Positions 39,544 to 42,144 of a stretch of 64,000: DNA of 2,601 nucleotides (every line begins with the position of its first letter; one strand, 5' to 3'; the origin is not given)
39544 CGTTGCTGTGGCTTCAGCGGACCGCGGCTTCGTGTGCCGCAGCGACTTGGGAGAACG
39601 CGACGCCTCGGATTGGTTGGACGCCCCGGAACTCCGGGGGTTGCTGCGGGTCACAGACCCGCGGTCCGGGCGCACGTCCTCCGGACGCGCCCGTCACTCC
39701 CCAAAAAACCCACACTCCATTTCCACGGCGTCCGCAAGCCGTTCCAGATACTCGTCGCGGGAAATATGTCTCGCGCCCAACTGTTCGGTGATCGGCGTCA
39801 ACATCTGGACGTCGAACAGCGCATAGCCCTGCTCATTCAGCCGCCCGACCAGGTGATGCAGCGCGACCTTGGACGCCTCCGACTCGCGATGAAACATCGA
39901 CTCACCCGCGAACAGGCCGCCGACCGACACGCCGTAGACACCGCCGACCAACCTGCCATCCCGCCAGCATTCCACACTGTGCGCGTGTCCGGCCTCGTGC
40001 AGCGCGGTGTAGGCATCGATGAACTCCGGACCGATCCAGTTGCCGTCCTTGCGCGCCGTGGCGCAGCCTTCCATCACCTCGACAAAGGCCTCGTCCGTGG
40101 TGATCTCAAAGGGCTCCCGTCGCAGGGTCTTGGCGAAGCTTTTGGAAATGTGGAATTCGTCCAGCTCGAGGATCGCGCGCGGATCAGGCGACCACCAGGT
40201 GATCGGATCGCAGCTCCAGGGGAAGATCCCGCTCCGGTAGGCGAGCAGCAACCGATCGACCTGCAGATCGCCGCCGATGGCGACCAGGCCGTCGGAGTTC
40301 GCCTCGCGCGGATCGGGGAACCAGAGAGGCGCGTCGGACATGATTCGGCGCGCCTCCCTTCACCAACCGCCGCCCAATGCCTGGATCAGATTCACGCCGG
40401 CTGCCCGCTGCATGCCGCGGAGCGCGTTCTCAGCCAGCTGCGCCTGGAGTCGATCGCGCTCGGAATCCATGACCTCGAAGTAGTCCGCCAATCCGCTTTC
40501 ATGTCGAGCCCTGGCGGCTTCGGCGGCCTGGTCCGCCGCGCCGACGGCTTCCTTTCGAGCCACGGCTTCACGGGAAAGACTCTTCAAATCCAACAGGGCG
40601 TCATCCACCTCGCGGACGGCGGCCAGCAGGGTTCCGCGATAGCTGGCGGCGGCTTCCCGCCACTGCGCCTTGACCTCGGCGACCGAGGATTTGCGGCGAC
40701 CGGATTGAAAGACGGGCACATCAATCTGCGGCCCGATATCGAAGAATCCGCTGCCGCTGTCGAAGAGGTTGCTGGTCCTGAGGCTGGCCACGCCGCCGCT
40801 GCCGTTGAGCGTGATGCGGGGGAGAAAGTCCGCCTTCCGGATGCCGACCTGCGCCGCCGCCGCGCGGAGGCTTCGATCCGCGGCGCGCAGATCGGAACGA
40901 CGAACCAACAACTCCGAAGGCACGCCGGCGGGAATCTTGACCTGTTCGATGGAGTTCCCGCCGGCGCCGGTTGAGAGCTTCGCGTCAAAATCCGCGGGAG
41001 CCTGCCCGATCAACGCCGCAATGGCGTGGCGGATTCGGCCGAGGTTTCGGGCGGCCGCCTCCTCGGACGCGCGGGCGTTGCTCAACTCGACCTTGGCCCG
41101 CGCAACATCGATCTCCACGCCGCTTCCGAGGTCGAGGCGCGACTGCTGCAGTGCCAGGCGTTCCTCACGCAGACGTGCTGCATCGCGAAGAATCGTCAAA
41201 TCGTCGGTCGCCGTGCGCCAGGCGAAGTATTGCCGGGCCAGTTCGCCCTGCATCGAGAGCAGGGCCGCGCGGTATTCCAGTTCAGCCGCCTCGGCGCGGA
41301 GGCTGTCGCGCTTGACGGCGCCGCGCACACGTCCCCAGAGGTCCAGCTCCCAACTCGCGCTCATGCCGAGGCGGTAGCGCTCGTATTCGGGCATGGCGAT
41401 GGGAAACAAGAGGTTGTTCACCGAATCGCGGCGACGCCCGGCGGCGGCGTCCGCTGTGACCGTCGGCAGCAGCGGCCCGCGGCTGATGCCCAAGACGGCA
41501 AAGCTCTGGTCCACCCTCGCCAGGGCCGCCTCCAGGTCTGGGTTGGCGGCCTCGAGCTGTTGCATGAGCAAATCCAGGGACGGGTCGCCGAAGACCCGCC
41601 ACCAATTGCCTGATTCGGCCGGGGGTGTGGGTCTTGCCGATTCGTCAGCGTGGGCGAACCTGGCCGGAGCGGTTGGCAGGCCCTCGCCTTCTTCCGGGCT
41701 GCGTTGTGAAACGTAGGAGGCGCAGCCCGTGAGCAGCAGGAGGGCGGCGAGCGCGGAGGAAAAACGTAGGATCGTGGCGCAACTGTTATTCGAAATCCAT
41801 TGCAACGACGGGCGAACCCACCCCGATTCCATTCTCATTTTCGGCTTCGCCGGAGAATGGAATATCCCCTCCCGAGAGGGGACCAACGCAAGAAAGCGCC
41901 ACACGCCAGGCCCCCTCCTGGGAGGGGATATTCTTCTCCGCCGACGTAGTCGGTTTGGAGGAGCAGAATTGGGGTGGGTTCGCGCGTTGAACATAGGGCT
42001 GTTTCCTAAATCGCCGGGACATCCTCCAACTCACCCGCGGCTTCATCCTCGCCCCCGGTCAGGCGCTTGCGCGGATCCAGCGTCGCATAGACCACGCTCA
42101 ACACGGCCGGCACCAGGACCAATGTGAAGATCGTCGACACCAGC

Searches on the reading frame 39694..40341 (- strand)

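Call 28: search_protein_families(library=pfam, max_evalue=0.00001, proteins=[window:39694-40341:-])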
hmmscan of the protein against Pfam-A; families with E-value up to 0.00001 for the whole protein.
window:39694-40341:- (215 aa): 1 family
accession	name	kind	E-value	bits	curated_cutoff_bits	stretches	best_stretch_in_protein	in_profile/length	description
PF03588.20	Leu_Phe_trans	-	1.4e-69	233.4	22.7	1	29-194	2-171/171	Leucyl/phenylalanyl-tRNA protein transferase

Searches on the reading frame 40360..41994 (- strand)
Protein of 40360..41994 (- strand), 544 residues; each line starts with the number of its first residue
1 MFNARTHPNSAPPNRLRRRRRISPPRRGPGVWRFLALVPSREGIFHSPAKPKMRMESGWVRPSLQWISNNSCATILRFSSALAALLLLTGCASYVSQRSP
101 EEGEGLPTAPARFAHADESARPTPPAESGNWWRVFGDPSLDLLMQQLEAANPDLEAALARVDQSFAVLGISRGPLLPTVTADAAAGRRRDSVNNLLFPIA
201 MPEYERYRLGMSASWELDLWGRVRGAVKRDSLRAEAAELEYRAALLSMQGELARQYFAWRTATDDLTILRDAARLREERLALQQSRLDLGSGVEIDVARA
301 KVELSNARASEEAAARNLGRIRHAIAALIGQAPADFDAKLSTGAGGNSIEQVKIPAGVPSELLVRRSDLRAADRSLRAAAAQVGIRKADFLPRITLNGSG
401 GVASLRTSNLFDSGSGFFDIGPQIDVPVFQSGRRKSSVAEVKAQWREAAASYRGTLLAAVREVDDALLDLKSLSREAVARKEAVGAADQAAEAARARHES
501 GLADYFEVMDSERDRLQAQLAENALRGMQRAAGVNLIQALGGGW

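Call 28: search_protein_families(library=pfam, max_evalue=0.00001, proteins=[window:40360-41994:-])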
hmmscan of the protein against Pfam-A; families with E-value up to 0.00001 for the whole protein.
window:40360-41994:- (544 aa): 1 family
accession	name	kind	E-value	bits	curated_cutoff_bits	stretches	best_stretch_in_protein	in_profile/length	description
PF02321.23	OEP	-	1.9e-50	171.7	22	2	362-541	8-187/187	Outer membrane efflux protein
